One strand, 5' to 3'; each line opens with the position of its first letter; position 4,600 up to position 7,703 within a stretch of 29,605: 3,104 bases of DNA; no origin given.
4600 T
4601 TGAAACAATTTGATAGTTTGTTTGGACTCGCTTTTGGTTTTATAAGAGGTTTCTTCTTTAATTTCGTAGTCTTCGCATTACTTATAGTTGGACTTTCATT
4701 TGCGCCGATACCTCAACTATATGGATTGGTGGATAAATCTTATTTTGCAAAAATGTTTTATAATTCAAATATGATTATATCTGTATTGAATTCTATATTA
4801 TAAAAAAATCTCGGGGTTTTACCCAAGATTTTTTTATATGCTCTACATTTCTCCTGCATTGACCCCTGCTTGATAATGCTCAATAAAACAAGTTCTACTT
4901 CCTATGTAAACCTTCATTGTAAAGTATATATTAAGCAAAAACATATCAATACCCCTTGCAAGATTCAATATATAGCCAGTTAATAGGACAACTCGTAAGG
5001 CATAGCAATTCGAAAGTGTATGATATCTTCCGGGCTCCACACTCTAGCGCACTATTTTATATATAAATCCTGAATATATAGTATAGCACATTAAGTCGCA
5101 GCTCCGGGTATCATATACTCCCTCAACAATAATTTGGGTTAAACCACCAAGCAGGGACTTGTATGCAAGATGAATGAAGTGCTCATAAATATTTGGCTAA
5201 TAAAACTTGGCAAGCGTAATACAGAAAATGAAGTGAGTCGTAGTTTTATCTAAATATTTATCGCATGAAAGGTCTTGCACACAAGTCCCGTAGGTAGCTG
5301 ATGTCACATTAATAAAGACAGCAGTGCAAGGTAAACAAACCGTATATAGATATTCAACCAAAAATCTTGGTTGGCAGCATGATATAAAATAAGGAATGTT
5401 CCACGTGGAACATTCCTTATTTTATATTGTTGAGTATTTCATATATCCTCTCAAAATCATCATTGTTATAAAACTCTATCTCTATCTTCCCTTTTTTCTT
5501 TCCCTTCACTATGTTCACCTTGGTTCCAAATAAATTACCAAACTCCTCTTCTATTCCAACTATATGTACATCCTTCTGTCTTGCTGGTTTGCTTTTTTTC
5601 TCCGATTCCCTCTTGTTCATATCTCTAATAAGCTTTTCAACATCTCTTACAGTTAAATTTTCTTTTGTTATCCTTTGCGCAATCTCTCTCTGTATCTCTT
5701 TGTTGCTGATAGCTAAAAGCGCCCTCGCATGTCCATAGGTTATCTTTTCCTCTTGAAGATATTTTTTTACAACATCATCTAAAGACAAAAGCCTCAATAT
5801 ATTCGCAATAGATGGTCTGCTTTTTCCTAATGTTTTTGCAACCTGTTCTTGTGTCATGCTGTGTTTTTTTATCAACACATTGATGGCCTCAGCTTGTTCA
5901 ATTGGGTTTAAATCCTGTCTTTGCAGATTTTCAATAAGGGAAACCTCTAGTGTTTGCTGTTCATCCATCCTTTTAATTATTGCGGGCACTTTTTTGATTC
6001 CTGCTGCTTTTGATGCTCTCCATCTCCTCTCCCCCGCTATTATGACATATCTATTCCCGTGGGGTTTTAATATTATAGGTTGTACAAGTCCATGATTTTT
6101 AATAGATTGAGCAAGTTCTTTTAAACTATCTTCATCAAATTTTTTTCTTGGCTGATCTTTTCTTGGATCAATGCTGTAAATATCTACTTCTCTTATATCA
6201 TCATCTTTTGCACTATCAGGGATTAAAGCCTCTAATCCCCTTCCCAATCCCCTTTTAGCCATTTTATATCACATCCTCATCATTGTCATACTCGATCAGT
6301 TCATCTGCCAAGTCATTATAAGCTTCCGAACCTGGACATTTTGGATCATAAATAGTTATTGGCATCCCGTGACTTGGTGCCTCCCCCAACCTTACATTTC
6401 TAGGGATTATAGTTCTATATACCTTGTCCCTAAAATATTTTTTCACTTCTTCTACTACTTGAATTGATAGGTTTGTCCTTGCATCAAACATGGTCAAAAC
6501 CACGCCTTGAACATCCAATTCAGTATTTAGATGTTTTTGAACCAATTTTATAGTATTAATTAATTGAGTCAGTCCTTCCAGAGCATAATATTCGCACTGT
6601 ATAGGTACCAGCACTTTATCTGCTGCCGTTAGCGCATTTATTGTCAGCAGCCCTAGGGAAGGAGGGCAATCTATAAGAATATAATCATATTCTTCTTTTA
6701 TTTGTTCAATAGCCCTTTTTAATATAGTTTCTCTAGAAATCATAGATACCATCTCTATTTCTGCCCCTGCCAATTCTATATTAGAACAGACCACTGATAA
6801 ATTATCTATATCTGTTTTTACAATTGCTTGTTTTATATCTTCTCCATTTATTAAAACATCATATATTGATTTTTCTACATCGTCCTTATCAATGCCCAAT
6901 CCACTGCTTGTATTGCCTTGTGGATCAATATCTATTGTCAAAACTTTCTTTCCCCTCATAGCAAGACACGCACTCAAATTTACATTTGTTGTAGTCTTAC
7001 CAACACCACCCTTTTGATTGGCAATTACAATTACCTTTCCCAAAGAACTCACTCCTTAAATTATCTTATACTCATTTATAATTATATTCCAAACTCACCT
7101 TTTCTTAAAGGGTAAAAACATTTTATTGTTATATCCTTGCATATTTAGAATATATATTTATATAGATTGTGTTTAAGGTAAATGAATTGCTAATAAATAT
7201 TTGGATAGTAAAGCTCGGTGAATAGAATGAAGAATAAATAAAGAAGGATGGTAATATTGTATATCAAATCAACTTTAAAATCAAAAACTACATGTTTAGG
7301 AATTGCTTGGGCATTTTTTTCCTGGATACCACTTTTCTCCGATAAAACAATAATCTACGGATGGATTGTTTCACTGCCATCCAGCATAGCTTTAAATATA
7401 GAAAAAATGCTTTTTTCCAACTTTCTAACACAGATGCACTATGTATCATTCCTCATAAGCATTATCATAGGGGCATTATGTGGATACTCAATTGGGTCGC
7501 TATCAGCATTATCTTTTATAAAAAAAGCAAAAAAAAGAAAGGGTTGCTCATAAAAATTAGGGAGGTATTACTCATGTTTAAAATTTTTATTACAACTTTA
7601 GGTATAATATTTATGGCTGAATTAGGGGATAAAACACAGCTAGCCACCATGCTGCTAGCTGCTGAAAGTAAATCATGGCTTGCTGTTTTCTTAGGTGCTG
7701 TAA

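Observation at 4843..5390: GC-enriched, ORF-poor ~550-nt spacer between cvpA and spo0J folds into stacked long hairpins: a candidate large structured RNA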

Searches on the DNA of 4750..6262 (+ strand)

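Call 4: search_rna_families(source=window, start=4750, end=5450, threshold=evalue, max_evalue=10, show_alignments=3)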
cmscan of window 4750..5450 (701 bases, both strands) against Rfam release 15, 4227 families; matches with E-value up to 10: 25.
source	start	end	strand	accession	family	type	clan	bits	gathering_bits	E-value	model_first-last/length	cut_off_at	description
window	5381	5430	+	RF03818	MIR7994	Gene; miRNA;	-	27.1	100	0.0064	1-90/90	no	MIR7994 microRNA precursor family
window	4762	4838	+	RF02449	ncr1015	Gene; sRNA;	-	24.5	60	0.46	34-121/121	no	Bacillus sRNA ncr1015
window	5380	5429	+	RF00904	mir-392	Gene; miRNA;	-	24.3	62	0.033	1-75/75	no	mir-392 microRNA precursor family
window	4773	4840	+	RF02064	STnc370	Gene; sRNA;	-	23.4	54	1.4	1-71/71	no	Enterobacterial sRNA STnc370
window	4806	4951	-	RF02730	JA02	Gene; sRNA;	-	21.3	49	2.3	1-116/116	no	Aggregatibacter sRNA JA02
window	4762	4840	+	RF04312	trpB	Cis-reg;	-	20.3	59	3.3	1-107/107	no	trpB ncRNA motif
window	5376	5436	+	RF04060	mir-703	Gene; miRNA;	-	20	88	0.49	1-67/67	no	mir-703 microRNA precursor family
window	5371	5433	+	RF03845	mir-3327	Gene; miRNA;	-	19.8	85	1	1-89/89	no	mir-3327 microRNA precursor family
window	4790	4874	-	RF01730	Termite-leu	Cis-reg;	-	19.4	51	0.17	1-78/78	no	Termite-leu RNA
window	4812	4931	-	RF02179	ST7-AS1_1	Gene; lncRNA;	-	19.3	45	7.1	1-117/117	no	ST7 antisense RNA 1 conserved region 1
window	5375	5433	+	RF00257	mir-194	Gene; miRNA;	-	18.6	52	0.2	1-82/82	no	mir-194 microRNA precursor family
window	5378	5431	+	RF02095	mir-2985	Gene; miRNA;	-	18.4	68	0.82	1-71/71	no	mir-2985 microRNA precursor family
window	5374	5433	+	RF03590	mir-2009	Gene; miRNA;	-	17.4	90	0.89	1-83/83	no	mir-2009 microRNA precursor family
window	5386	5423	+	RF01036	mir-567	Gene; miRNA;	-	17.4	90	2.2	1-70/70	no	mir-567 microRNA precursor family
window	4795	4859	-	RF02058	STnc400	Gene;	-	17.1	80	1.6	1-125/125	no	Gammaproteobacterial sRNA STnc400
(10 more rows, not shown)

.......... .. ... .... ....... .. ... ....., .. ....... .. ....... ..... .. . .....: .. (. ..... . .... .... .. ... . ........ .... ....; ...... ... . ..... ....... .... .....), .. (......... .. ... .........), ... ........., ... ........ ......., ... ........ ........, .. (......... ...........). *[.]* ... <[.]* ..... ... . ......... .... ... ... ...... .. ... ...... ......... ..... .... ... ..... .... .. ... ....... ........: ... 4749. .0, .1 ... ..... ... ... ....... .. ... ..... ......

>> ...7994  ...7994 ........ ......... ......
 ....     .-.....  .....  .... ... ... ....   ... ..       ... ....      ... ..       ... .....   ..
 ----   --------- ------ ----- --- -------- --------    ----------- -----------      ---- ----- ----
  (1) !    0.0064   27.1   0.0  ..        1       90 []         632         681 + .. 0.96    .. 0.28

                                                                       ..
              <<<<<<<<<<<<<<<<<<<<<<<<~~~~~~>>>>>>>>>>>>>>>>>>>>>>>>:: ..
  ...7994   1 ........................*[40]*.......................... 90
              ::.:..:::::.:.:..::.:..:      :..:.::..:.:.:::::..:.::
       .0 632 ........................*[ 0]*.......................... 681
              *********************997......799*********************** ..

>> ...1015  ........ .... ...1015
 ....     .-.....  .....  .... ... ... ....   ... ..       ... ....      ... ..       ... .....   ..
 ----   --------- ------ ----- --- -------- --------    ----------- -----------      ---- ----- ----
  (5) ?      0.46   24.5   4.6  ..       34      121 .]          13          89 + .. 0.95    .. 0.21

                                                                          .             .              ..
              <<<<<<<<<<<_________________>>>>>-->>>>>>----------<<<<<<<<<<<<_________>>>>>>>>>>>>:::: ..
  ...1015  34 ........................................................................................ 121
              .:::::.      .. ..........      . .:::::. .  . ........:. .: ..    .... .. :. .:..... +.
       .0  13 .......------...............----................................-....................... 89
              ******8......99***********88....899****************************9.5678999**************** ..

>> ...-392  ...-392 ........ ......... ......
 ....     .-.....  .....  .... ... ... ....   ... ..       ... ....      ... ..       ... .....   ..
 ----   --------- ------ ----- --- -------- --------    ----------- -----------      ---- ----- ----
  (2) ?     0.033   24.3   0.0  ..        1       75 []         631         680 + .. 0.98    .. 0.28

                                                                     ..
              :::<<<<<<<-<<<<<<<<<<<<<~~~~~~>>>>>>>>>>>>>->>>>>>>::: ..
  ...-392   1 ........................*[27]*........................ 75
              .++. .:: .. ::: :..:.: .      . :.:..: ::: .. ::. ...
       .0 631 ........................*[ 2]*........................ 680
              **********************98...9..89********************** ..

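Call 21: search_dna_similar(query=window:4836-5420:+, collection=phages, mode=distant, max_evalue=0.01)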
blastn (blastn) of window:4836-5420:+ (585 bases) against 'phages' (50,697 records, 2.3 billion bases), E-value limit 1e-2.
No match.

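Call 22: search_dna_similar(query=window:4836-5420:+, collection=plasmids, mode=distant, max_evalue=0.01)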
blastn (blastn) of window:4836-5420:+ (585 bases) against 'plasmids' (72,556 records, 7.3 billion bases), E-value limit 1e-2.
No match.

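Call 60: search_rna_families(sources=[L016, L017, L018, L020, L021, L025, L026, L027, L059, L035, L065, L071], threshold=gathering)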
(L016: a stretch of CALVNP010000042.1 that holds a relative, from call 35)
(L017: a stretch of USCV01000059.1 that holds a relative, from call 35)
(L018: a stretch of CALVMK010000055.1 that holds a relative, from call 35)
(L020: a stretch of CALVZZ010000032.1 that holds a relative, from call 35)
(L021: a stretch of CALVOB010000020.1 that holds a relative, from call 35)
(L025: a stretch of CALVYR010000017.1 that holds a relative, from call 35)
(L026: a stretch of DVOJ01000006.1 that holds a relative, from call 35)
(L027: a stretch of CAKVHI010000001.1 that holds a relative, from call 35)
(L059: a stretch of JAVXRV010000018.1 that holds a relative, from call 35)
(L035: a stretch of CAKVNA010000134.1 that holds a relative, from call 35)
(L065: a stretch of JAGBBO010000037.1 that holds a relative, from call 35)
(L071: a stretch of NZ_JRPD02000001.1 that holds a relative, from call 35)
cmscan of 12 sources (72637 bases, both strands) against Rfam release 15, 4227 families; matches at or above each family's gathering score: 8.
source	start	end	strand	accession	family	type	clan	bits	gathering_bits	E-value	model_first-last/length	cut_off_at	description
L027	5793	5864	+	RF00005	tRNA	Gene; tRNA;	CL00001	70.8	29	2.1e-13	1-71/71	no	tRNA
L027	5875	5946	+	RF00005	tRNA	Gene; tRNA;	CL00001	63.4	29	2.4e-11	1-71/71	no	tRNA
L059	4257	4329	-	RF00005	tRNA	Gene; tRNA;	CL00001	62.8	29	3.4e-11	1-71/71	no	tRNA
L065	4375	4446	+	RF00005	tRNA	Gene; tRNA;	CL00001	60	29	2e-10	1-71/71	no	tRNA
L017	4232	4320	+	RF00005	tRNA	Gene; tRNA;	CL00001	57.9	29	7.6e-10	1-71/71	no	tRNA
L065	6556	6627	+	RF00005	tRNA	Gene; tRNA;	CL00001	57.3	29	1.1e-09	1-71/71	no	tRNA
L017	4099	4187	+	RF00005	tRNA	Gene; tRNA;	CL00001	53.5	29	1.2e-08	1-71/71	no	tRNA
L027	5993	6076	+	RF00005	tRNA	Gene; tRNA;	CL00001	53.2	29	1.5e-08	1-71/71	no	tRNA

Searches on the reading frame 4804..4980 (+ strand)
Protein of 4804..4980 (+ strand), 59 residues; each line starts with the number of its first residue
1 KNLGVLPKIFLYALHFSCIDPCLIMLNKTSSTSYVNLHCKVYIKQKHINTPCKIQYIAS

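Call 70: search_protein_families(library=pfam, max_evalue=1, proteins=[window:4804-4980:+])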
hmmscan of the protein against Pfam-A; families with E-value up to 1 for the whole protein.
seq(59 aa): 0 families

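Call 71: search_protein_families(library=ncbifam, max_evalue=1, proteins=[window:4804-4980:+])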
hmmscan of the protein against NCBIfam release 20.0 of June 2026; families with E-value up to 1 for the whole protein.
seq(59 aa): 0 families

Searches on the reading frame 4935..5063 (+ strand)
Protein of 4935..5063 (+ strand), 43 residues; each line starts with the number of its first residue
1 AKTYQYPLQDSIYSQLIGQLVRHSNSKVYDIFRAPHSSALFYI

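Call 70: search_protein_families(library=pfam, max_evalue=1, proteins=[window:4935-5063:+])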
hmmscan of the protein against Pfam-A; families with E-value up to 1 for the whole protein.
seq(43 aa): 0 families

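Call 71: search_protein_families(library=ncbifam, max_evalue=1, proteins=[window:4935-5063:+])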
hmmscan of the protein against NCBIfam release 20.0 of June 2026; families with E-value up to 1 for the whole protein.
seq(43 aa): 0 families

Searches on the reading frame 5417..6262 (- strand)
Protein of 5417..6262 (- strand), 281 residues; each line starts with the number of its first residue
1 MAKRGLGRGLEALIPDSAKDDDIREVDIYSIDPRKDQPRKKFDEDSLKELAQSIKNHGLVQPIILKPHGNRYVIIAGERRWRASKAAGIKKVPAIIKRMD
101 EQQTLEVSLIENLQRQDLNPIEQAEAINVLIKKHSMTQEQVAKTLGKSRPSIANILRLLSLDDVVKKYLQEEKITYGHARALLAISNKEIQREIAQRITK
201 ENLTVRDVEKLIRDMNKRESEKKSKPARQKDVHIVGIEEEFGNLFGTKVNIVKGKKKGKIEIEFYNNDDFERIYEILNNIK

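Call 35: find_related_loci(query=window:5417-6262:-, collection=genome_contigs, flank=3000)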
Query window:5417-6262:- (281 aa) in genome_contigs; peptide patterns used: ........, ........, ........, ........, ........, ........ (x = any residue, [..] = any of these).
190 stretches matched a pattern; 70 encode a relative of the query (tblastn E <= 1e-3); 70 distinct loci.
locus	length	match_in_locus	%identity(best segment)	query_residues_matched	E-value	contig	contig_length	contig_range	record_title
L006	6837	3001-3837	52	3-277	2e-84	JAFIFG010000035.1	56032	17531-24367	MAG: Clostridiaceae bacterium isolate coassembly_bin.26 k141_61732, whole genome shotgun sequence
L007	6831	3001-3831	50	3-278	4e-82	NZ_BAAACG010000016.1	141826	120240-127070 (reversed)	Clostridium oceanicum strain JCM 1407 sequence16, whole genome shotgun sequence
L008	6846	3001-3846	48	3-277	7e-80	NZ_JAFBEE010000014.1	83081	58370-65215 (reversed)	Alkaliphilus hydrothermalis strain DSM 25890 Ga0454045_14, whole genome shotgun sequence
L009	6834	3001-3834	48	3-278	3e-79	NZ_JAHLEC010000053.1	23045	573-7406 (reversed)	Clostridium psychrophilum strain DSM 14207 contig00053, whole genome shotgun sequence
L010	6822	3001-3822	48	2-273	1e-78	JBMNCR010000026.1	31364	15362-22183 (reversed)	MAG: Eubacteriaceae bacterium isolate Bins.065 NODE_2743, whole genome shotgun sequence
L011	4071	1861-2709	47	3-273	2e-76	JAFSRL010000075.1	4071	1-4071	MAG: Lachnospiraceae bacterium isolate RGIG3406 Goat_Reticulum.Co__c585419, whole genome shotgun sequence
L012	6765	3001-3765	49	26-278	3e-75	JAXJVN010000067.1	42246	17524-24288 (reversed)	MAG: Eubacterium sp. isolate DOME_MAG_5690 5690_C0338_k141_67125, whole genome shotgun sequence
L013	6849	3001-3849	44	4-273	8e-75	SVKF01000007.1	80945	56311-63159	MAG: Oscillospiraceae bacterium isolate SIG454 NODE_7415_length_80945_cov_2.920327, whole genome shotgun sequence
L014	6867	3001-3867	44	1-281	3e-74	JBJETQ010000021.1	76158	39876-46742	MAG: Christensenellales bacterium isolate PUUB17_bin.006 NODE_204_length_76158_cov_9.780390, whole genome shotgun sequen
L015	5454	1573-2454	44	2-281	8e-74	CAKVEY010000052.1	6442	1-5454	MAG: uncultured Clostridia bacterium isolate REFINED_METABAT215_TOP10_CONTIGS_1500_ASSEMBLY_K77_MERGED__Hadza_MoBio_hadz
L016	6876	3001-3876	42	3-277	9e-73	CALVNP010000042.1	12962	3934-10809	MAG: uncultured Clostridia bacterium isolate E07__bin144 genome assembly, contig: E07__k127_5407110, whole genome shotgu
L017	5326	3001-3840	44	3-277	9e-73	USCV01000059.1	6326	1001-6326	uncultured Clostridium sp. isolate UMGS1594 genome assembly, contig: NODE_2745_length_6326_cov_20.111306, whole genome s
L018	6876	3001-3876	43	3-277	3e-72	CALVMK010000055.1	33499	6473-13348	MAG: uncultured Clostridia bacterium isolate E13__bin66 genome assembly, contig: E13__k127_758920, whole genome shotgun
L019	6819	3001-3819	45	3-278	4e-72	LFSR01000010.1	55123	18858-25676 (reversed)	MAG: Syntrophomonas sp. DTU018 scaffold3436, whole genome shotgun sequence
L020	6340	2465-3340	42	3-277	6e-72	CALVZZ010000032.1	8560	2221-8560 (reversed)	MAG: uncultured Clostridia bacterium isolate E08__bin117 genome assembly, contig: E08__k127_1908441, whole genome shotgu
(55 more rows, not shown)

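Call 38: find_encoding_contigs(protein=window:5417-6262:-, flank=3000, max_places=10)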
Protein window:5417-6262:- (281 aa): 3 contigs read that carry it; 3 places shown.
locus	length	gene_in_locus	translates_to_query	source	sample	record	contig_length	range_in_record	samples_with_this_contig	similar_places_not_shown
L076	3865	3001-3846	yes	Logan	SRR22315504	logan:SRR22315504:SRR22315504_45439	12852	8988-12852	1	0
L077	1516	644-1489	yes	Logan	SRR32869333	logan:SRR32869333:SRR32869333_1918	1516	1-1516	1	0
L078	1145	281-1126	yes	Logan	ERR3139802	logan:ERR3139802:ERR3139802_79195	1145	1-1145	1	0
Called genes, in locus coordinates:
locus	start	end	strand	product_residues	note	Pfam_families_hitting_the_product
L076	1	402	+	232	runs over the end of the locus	PF02527:GidB, PF13847:Methyltransf_31 (weak)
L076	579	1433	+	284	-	PF02195:ParB_N, PF17762:HTH_ParB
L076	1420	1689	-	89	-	PF01169:GDT1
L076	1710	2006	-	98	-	-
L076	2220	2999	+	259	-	PF00142:Fer4_NifH, PF01656:CbiA, PF02374:ArsA_ATPase (weak), PF06564:CBP_BcsQ, PF09140:MipZ, PF10609:ParA, PF13614:AAA_31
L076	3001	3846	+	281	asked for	PF02195:ParB_N, PF17762:HTH_ParB, PF23552:ParB_C (weak)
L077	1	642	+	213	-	?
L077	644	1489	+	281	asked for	PF02195:ParB_N, PF17762:HTH_ParB, PF23552:ParB_C (weak)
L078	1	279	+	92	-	?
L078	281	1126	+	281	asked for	PF02195:ParB_N, PF17762:HTH_ParB, PF23552:ParB_C (weak)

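Call 58: find_homologous_proteins(query=window:5417-6262:-, max_evalue=1e-60)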
Query window:5417-6262:- (281 aa): 5862 proteins with E <= 1e-60 among 8000 candidates; the best 120 are listed.
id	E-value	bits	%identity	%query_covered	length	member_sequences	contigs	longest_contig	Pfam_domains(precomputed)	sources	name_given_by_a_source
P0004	2.4e-173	593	100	100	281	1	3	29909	PF17762.9,PF23552.3,PF02195.27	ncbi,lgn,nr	ncbi:MAG: ParB/RepB/Spo0J family partition protein [Clostridia bacterium]|nr:ParB/RepB/Spo0J family 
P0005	2.8e-85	304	54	98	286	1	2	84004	PF17762.9,PF23552.3,PF02195.27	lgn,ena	-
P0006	3.1e-85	304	54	98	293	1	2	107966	PF01381.29,PF17762.9,PF23552.3,PF02195.27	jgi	-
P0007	2.1e-84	301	54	98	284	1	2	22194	PF17762.9,PF23552.3,PF02195.27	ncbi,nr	ncbi:MAG: ParB/RepB/Spo0J family partition protein [Clostridiales bacterium]|nr:ParB/RepB/Spo0J fami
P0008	2.2e-84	301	54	98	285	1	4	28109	PF17762.9,PF23552.3,PF02195.27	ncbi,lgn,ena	-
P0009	2.7e-83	298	52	98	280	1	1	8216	PF01381.29,PF17762.9,PF23552.3,PF02195.27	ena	-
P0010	6.5e-83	297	53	98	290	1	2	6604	PF17762.9,PF23552.3,PF02195.27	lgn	-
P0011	8.4e-83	296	51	99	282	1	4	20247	PF17762.9,PF23552.3,PF02195.27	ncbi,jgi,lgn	jgi:ParB family chromosome partitioning protein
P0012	1.2e-82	296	51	99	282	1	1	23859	PF17762.9,PF23552.3,PF02195.27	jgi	-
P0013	2.0e-82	295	53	98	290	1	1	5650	PF17762.9,PF23552.3,PF02195.27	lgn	-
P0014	3.2e-82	294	50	99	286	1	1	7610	PF01381.29,PF17762.9,PF23552.3,PF02195.27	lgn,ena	-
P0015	6.5e-82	293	50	97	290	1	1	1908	PF01381.29,PF17762.9,PF23552.3,PF02195.27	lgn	-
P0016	2.3e-81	292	54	98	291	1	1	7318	PF17762.9,PF23552.3,PF02195.27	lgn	-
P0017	2.5e-81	291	53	98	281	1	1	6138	PF01381.29,PF17762.9,PF23552.3,PF02195.27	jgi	-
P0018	8.1e-81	290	52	100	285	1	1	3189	PF17762.9,PF23552.3,PF02195.27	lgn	-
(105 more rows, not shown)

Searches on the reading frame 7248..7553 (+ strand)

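Call 30: search_protein_families(library=pfam, max_evalue=10, proteins=[window:7248-7553:+])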
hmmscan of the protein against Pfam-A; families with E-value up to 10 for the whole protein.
window:7248-7553:+ (101 aa): 2 families
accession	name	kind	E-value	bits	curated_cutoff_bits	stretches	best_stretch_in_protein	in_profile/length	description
PF05421.16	DUF751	-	0.018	16.2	27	1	14-55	14-59/60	Protein of unknown function (DUF751)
PF06305.16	LapA_dom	-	0.032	14.6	28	1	69-96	24-51/64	Lipopolysaccharide assembly protein A domain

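Call 71: search_protein_families(library=ncbifam, max_evalue=1, proteins=[window:7257-7553:+])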
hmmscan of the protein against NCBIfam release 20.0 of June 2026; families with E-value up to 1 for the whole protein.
window:7257-7553:+ (98 aa): 2 families
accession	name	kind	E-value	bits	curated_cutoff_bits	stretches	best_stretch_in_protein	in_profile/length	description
TIGR02327.1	int_mem_ywzB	hypoth_equivalog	0.0064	16.8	39.65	1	32-74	13-49/68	DUF1146 family protein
NF047602.1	MscsSHelicob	equivalog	0.05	13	400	1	46-87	38-79/260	small-conductance mechanosensitive channel MscS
